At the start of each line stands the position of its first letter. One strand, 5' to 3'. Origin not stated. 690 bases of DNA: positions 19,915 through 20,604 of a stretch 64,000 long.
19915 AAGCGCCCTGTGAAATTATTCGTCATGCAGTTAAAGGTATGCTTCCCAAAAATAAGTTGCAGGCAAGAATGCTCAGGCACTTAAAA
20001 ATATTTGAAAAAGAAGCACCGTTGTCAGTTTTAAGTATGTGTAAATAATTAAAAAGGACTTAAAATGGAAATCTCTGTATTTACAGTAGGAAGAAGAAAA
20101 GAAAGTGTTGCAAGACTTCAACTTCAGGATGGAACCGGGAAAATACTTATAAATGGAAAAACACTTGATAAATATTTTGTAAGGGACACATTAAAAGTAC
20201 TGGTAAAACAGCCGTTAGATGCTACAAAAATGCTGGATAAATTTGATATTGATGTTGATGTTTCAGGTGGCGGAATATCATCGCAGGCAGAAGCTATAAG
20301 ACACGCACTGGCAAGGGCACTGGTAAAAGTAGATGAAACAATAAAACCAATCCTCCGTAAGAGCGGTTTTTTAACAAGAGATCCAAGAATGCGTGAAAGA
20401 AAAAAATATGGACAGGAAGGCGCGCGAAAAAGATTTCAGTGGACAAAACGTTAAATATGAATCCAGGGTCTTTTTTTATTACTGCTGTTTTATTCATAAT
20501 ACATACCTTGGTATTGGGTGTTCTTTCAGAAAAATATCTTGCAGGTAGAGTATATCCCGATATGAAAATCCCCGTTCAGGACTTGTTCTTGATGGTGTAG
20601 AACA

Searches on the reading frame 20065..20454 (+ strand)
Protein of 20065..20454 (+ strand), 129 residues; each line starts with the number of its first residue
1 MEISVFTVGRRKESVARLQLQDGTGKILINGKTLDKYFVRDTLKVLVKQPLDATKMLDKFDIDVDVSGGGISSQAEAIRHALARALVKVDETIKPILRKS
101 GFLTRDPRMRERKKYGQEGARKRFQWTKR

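Call 13: find_encoding_contigs(protein=window:20065-20454:+, flank=3000, max_places=10)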
Protein window:20065-20454:+ (129 aa): 6 contigs read that carry it; 5 places shown.
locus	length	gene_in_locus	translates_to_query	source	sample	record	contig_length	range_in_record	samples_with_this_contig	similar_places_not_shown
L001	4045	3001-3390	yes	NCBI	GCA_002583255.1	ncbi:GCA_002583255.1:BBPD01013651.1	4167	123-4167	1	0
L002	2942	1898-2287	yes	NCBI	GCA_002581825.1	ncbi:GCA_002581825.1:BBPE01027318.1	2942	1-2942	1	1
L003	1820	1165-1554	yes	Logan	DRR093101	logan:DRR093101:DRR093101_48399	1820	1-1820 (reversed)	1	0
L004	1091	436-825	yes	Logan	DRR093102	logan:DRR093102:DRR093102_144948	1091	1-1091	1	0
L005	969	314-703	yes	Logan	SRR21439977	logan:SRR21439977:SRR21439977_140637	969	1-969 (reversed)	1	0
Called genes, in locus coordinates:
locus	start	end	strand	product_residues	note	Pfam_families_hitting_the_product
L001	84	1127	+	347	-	PF13505:OMP_b-brl (faint)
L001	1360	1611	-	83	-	-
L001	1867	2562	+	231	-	-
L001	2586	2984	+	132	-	PF00572:Ribosomal_L13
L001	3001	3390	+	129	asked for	PF00380:Ribosomal_S9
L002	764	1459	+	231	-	-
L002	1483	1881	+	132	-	PF00572:Ribosomal_L13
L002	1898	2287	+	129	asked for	PF00380:Ribosomal_S9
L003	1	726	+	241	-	?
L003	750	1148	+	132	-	PF00572:Ribosomal_L13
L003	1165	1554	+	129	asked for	PF00380:Ribosomal_S9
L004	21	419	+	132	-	PF00572:Ribosomal_L13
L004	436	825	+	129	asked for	PF00380:Ribosomal_S9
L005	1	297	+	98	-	?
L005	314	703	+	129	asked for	PF00380:Ribosomal_S9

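Call 15: find_related_loci(query=window:20065-20454:+, collection=genome_contigs, flank=2500)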
Query window:20065-20454:+ (129 aa) in genome_contigs; peptide patterns used: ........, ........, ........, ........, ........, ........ (x = any residue, [..] = any of these).
307 stretches matched a pattern; 93 encode a relative of the query (tblastn E <= 1e-3); the best 80 are kept; 80 distinct loci.
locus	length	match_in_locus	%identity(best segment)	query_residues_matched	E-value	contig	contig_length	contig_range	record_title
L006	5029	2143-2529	58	2-129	5e-46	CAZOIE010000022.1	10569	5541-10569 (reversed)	MAG TPA_asm: uncultured Planctomycetia bacterium isolate SRP077602_co2_344 genome assembly, contig: NODE_9472_length_105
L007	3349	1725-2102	52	4-129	1e-44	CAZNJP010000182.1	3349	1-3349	MAG TPA_asm: uncultured Syntrophobacter sp. isolate binchicken_co349_7 genome assembly, contig: NODE_13519_length_3349_c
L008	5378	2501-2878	53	5-129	9e-43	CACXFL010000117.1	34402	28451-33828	uncultured bacterium isolate RUG11211 genome assembly, contig: RUG11211_asm_117, whole genome shotgun sequence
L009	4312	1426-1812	54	2-129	1e-42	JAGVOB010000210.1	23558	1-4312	MAG: Candidatus Omnitrophota bacterium isolate DeMMO3_15 c_000000038307, whole genome shotgun sequence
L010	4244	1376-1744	50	7-129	3e-42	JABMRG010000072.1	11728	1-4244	MAG: Candidatus Omnitrophota bacterium isolate bin.468 k141_2722300, whole genome shotgun sequence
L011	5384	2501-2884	52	1-129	4e-42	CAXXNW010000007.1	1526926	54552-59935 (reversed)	MAG: Bacteroidales bacterium isolate e4d1c670-f166-4d5b-b7a9-33c3b2120191 genome assembly, contig: contig_7, whole genom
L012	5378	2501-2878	55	5-129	9e-42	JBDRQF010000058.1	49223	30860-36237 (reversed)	MAG: Elusimicrobiota bacterium isolate MEGAHIT-group-2.27 k141_701965, whole genome shotgun sequence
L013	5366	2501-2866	55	8-129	9e-41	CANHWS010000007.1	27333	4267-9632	MAG: Cytophagaceae bacterium isolate RE-27jun17-70 genome assembly, contig: RE-27jun17-C960, whole genome shotgun sequen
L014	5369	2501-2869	57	7-129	6e-41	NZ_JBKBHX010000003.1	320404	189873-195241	MAG: Thermaurantimonas sp. isolate 21I_069.bin.34 NODE_3_length_320404_cov_28.754220, whole genome shotgun sequence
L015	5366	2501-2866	55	8-129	1e-40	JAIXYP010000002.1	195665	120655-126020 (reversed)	MAG: Cytophagaceae bacterium isolate D8_MAG_00019 pond_D8_MAG_00019_000000000039, whole genome shotgun sequence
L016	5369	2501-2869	50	7-129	1e-39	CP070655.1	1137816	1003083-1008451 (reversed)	MAG: Candidatus Omnitrophota bacterium isolate bin81 chromosome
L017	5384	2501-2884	51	1-129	2e-39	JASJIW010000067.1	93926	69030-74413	MAG: Flavobacteriales bacterium isolate ArBW.bin.97 ArBW_k141_868392, whole genome shotgun sequence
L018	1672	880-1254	46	5-129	1e-39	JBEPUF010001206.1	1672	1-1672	MAG: Deltaproteobacteria bacterium isolate 22E.concoct.107 NODE_122553_length_1672_cov_4.977118:0-1672, whole genome sho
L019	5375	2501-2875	51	5-129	2e-39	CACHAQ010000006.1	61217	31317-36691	uncultured Alphaproteobacteria bacterium isolate AG-426-J10 genome assembly, contig: AG-426-J10_NODE_6, whole genome sho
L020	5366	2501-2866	54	8-129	2e-39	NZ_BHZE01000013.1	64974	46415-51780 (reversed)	Thermaurantimonas aggregans strain LA sequence13, whole genome shotgun sequence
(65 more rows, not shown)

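Call 18: find_homologous_proteins(query=window:20065-20454:+, max_evalue=1e-30)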
Query window:20065-20454:+ (129 aa): 5540 proteins with E <= 1e-30 among 8000 candidates; the best 120 are listed.
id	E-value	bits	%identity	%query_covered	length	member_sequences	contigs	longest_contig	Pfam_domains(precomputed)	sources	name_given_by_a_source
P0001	2.5e-76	271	100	100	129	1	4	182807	PF00380.26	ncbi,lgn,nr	ncbi:30S ribosomal protein S9 [bacterium Unc6]|nr:30S ribosomal protein S9 [bacterium Unc6]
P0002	1.1e-75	269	99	100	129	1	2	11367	PF00380.26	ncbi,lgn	-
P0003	2.5e-51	191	69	100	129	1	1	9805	PF00380.26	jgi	jgi:small subunit ribosomal protein S9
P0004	2.3e-46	175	64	95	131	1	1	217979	PF00380.26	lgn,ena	-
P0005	4.9e-46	174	65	95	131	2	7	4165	PF00380.26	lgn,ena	-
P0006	5.3e-46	173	66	95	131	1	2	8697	PF00380.26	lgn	-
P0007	2.0e-45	172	63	99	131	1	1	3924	PF00380.26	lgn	-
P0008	6.9e-45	170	61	95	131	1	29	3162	PF00380.26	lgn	-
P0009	8.3e-45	170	60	98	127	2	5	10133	PF00380.26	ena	-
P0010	1.9e-44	168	62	96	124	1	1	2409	PF00380.26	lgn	-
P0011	2.6e-44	168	60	98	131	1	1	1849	PF00380.26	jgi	-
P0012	2.8e-44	168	61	98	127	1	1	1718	PF00380.26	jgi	jgi:small subunit ribosomal protein S9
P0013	3.0e-44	168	60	99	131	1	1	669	PF00380.26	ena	-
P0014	3.0e-44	168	60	99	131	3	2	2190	PF00380.26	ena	-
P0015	3.4e-44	168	60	95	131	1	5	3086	PF00380.26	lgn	-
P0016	3.5e-44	168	60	98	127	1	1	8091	PF00380.26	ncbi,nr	ncbi:MAG: 30S ribosomal protein S9 [Candidatus Omnitrophica bacterium]|nr:30S ribosomal protein S9 [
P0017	3.6e-44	168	64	96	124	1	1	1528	PF00380.26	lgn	-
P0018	4.2e-44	167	61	99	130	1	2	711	PF00380.26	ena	-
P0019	4.5e-44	167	61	98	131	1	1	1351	PF00380.26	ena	-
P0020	4.8e-44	167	62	100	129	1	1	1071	PF00380.26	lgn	-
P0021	4.9e-44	167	60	98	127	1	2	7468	PF00380.26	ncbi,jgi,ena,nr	ncbi:MAG: 30S ribosomal protein S9 [Candidatus Omnitrophota bacterium]|jgi:small subunit ribosomal p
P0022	5.3e-44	167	57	98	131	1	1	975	PF00380.26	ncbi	-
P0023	5.5e-44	167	61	98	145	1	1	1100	PF00380.26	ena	-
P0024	5.9e-44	167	58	98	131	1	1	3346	PF00380.26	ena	-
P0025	5.9e-44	167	60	95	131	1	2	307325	PF00380.26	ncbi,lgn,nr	ncbi:MAG: 30S ribosomal protein S9 [Candidatus Omnitrophota bacterium]|nr:30S ribosomal protein S9 [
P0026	6.2e-44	167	64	95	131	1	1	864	PF00380.26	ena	-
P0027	8.0e-44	166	62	98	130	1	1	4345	PF00380.26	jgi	jgi:small subunit ribosomal protein S9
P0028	8.0e-44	166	63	98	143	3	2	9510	PF00380.26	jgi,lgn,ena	-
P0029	8.5e-44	166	63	95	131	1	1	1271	PF00380.26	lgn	-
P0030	1.2e-43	166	61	95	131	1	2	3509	PF00380.26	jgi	-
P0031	1.3e-43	166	60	100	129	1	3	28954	PF00380.26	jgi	jgi:small subunit ribosomal protein S9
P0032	1.3e-43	166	65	95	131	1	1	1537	PF00380.26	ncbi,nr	ncbi:MAG: 30S ribosomal protein S9 [Candidatus Omnitrophota bacterium]|nr:30S ribosomal protein S9 [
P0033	1.3e-43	166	60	96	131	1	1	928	PF00380.26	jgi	-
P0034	1.3e-43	166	59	95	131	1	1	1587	PF00380.26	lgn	-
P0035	1.4e-43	166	59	95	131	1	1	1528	PF00380.26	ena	-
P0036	1.5e-43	166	62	97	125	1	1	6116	PF00380.26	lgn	-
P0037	2.1e-43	165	60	98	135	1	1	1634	PF00380.26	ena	-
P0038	2.2e-43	165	61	95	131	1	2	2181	PF00380.26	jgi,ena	-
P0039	2.2e-43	165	62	95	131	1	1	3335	PF00380.26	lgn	-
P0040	2.4e-43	165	62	94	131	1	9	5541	PF00380.26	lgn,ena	-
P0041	2.5e-43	165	60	98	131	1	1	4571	PF00380.26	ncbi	ncbi:MAG: 30S ribosomal protein S9 [Candidatus Omnitrophota bacterium]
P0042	2.6e-43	165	60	96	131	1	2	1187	PF00380.26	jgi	jgi:small subunit ribosomal protein S9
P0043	2.7e-43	165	59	96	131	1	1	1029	PF00380.26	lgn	-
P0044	2.7e-43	165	60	99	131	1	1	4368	PF00380.26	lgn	-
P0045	3.0e-43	165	63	95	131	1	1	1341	PF00380.26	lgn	-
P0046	3.3e-43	164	62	95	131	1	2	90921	PF00380.26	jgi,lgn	jgi:small subunit ribosomal protein S9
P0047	3.4e-43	164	59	95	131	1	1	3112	PF00380.26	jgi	jgi:small subunit ribosomal protein S9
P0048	3.5e-43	164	61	99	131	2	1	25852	PF00380.26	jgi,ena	-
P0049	4.0e-43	164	62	95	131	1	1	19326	PF00380.26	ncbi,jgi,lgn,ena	ncbi:MAG: 30S ribosomal protein S9 [Candidatus Omnitrophota bacterium]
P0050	4.4e-43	164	62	98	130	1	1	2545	PF00380.26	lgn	-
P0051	4.6e-43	164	58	98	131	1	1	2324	PF00380.26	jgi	jgi:small subunit ribosomal protein S9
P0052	5.1e-43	164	61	95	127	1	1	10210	PF00380.26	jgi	jgi:small subunit ribosomal protein S9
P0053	5.9e-43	164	60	99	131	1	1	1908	PF00380.26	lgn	-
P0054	6.6e-43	163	61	98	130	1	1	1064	PF00380.26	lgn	-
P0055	8.1e-43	163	58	99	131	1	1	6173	PF00380.26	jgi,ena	-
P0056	8.4e-43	163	60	99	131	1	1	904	PF00380.26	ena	-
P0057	8.5e-43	163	61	99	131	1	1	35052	PF00380.26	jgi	jgi:small subunit ribosomal protein S9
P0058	8.6e-43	163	62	95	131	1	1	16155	PF00380.26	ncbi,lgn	-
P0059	8.7e-43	163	62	96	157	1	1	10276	PF00380.26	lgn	-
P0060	9.4e-43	163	56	99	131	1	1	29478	PF00380.26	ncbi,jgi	ncbi:MAG: 30S ribosomal protein S9 [Candidatus Omnitrophota bacterium]|jgi:small subunit ribosomal p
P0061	9.8e-43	163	59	97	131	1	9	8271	PF00380.26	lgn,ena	-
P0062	1.0e-42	163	59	95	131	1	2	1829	PF00380.26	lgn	-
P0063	1.0e-42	163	59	98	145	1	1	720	PF00380.26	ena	-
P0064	1.2e-42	163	59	95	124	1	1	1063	PF00380.26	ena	-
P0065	1.2e-42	163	61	95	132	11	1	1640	PF00380.26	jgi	jgi:small subunit ribosomal protein S9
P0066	1.3e-42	163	57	98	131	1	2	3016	PF00380.26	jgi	jgi:small subunit ribosomal protein S9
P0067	1.3e-42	163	61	95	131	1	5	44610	PF00380.26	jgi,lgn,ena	jgi:small subunit ribosomal protein S9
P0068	1.3e-42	163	57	98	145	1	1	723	PF00380.26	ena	-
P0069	1.3e-42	163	58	96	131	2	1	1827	PF00380.26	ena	-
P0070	1.6e-42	162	62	100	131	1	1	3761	PF00380.26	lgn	-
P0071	1.6e-42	162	59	99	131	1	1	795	PF00380.26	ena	-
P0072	1.6e-42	162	58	96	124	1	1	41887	PF00380.26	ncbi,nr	ncbi:MAG: 30S ribosomal protein S9 [Candidatus Omnitrophica bacterium]|nr:30S ribosomal protein S9 [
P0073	1.7e-42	162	60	98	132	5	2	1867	PF00380.26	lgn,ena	-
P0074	1.7e-42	162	62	95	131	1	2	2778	PF00380.26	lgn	-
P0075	1.7e-42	162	59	97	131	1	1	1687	PF00380.26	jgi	jgi:small subunit ribosomal protein S9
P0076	1.9e-42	162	59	95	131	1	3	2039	PF00380.26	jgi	jgi:small subunit ribosomal protein S9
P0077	1.9e-42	162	61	95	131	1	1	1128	PF00380.26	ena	-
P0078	2.1e-42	162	58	96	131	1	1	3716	PF00380.26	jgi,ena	-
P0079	2.2e-42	162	58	100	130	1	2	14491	PF00380.26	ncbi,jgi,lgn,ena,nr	ncbi:MAG: 30S ribosomal protein S9 [Candidatus Omnitrophota bacterium]|nr:MAG: 30S ribosomal protein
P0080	2.2e-42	162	60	95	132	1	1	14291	PF00380.26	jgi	jgi:small subunit ribosomal protein S9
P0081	2.3e-42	162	58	99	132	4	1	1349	PF00380.26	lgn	-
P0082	2.6e-42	162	62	95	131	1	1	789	PF00380.26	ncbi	-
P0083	2.6e-42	162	58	97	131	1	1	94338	PF00380.26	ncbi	ncbi:MAG: 30S ribosomal protein S9 [Candidatus Omnitrophota bacterium]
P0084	2.6e-42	162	60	100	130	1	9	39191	PF00380.26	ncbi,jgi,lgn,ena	-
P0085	3.1e-42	161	59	99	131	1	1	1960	PF00380.26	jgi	-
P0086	3.2e-42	161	64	95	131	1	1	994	PF00380.26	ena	-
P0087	3.2e-42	161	60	95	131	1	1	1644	PF00380.26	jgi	jgi:small subunit ribosomal protein S9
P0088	3.4e-42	161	57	99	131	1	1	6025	PF00380.26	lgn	-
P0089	3.6e-42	161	57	98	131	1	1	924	PF00380.26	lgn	-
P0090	3.6e-42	161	59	95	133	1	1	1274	PF00380.26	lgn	-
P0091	3.7e-42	161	59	100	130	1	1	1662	PF00380.26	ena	-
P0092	3.7e-42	161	58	95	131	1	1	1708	PF00380.26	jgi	-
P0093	4.1e-42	161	59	99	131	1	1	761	PF00380.26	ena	-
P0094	4.2e-42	161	58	99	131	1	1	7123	PF00380.26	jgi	-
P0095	4.3e-42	161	59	99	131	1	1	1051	PF00380.26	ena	-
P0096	4.3e-42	161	62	94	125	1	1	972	PF00380.26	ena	-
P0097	4.5e-42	161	57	99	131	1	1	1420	PF00380.26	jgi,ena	-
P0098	4.6e-42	161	60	98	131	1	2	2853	PF00380.26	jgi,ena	-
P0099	5.1e-42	161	61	98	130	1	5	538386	PF00380.26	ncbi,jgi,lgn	jgi:small subunit ribosomal protein S9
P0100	5.5e-42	161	63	95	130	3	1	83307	PF00380.26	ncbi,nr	ncbi:MAG: 30S ribosomal protein S9 [Candidatus Gygaella obscura]|nr:30S ribosomal protein S9 [Candid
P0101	5.5e-42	161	64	95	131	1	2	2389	PF00380.26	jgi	jgi:small subunit ribosomal protein S9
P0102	5.8e-42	160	59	99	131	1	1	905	PF00380.26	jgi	-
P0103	6.0e-42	160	59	95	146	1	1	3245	PF00380.26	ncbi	-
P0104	6.1e-42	160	60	94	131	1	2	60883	PF00380.26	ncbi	-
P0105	6.2e-42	160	59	95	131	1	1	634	PF00380.26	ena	-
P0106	6.2e-42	160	59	95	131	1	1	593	PF00380.26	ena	-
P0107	6.2e-42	160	64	95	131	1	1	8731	PF00380.26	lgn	-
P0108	6.4e-42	160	62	95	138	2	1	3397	PF00380.26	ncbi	-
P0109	6.6e-42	160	60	100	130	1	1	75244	PF00380.26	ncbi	-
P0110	6.9e-42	160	56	98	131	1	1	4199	PF00380.26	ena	-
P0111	6.9e-42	160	56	99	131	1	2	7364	PF00380.26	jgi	jgi:small subunit ribosomal protein S9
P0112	7.1e-42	160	57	99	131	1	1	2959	PF00380.26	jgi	jgi:small subunit ribosomal protein S9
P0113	7.2e-42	160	59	99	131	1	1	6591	PF00380.26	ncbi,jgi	ncbi:MAG: 30S ribosomal protein S9 [Candidatus Omnitrophota bacterium]|jgi:small subunit ribosomal p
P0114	7.9e-42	160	58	95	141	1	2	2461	PF00380.26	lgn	-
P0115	7.9e-42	160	63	95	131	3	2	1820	PF00380.26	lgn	-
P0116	8.4e-42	160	56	99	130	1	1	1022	PF00380.26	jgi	jgi:small subunit ribosomal protein S9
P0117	8.5e-42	160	60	94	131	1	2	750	PF00380.26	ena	-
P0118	8.5e-42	160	61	98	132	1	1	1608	PF00380.26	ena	-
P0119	8.6e-42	160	64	95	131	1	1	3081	PF00380.26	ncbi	-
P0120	8.9e-42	160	59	98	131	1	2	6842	PF00380.26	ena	-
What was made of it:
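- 20065..20454 (+): rpsI, the upstream neighbour (context only, not part of the element). Identical to the S9 protein of 'bacterium Unc6', Pfam PF00380 (calls 13, 18).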

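Call 19: find_encoding_contigs(protein=P0002, flank=3000, max_places=6)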
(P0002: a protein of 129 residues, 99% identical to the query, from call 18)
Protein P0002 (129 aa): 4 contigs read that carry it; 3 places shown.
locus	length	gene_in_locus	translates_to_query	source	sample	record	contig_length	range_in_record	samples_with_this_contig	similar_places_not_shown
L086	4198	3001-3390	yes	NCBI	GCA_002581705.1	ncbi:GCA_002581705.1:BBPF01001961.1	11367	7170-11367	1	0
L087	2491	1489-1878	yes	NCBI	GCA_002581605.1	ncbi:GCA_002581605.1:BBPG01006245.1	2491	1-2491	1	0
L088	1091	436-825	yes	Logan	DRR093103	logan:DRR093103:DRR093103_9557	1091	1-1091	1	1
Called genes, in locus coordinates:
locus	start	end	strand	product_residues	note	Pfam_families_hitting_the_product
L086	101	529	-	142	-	-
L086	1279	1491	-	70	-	-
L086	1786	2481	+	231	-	-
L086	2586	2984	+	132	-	PF00572:Ribosomal_L13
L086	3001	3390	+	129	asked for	PF00380:Ribosomal_S9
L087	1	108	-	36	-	?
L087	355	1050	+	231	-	-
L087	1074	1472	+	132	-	PF00572:Ribosomal_L13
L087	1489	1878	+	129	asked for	PF00380:Ribosomal_S9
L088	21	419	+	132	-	PF00572:Ribosomal_L13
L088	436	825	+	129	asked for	PF00380:Ribosomal_S9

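Call 20: find_encoding_contigs(protein=P0003, flank=3000, max_places=6)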
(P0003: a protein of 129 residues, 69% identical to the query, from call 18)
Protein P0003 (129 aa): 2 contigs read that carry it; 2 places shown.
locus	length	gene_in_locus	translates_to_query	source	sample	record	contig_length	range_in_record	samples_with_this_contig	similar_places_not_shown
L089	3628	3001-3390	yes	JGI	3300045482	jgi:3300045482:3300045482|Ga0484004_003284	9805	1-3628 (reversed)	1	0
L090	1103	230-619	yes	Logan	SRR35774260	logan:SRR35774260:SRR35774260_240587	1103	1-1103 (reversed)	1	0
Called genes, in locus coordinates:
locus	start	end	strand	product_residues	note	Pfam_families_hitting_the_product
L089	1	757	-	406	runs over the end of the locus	PF28597:T2SSF_N, PF00482:T2SSF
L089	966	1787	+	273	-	PF01012:ETF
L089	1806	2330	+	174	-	PF00156:Pribosyltran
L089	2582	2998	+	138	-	PF00572:Ribosomal_L13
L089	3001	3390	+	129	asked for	PF00380:Ribosomal_S9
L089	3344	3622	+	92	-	-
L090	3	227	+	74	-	?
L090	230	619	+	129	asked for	PF00380:Ribosomal_S9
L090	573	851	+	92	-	-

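Call 62: find_encoding_contigs(protein=P0004, flank=1500, max_places=3)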
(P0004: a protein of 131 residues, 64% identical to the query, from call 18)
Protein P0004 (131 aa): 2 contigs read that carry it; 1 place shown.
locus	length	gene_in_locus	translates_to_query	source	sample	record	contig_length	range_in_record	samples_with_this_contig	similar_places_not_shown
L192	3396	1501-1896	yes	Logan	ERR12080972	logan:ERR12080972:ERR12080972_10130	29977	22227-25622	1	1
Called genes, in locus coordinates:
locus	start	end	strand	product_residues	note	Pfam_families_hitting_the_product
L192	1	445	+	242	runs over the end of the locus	PF00535:Glycos_transf_2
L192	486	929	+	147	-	PF02675:AdoMet_dc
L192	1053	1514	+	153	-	PF00572:Ribosomal_L13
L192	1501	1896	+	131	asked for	PF00380:Ribosomal_S9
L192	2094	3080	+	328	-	PF01118:Semialdhyde_dh, PF22698:Semialdhyde_dhC_1, PF02774:Semialdhyde_dhC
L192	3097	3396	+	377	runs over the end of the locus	PF01960:ArgJ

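Call 63: find_encoding_contigs(protein=P0006, flank=1500, max_places=3)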
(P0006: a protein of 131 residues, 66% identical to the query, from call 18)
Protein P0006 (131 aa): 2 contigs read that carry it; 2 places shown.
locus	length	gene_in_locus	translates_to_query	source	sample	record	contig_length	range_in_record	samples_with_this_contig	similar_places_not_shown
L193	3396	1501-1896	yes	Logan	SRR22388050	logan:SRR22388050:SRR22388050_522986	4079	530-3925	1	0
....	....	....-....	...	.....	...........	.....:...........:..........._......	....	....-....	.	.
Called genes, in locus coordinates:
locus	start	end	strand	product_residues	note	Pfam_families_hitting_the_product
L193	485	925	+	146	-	PF02675:AdoMet_dc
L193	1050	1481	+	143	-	PF00572:Ribosomal_L13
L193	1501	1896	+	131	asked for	PF00380:Ribosomal_S9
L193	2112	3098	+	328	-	PF01118:Semialdhyde_dh, PF22698:Semialdhyde_dhC_1, PF02774:Semialdhyde_dhC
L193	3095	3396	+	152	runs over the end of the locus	?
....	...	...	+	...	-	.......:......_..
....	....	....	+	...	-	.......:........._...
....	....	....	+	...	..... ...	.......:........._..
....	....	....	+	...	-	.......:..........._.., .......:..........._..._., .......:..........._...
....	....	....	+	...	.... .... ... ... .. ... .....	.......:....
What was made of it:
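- Tried and rejected: In these, rpsI is followed by argC, so there is no orthologous site to compare (calls 62, 63).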
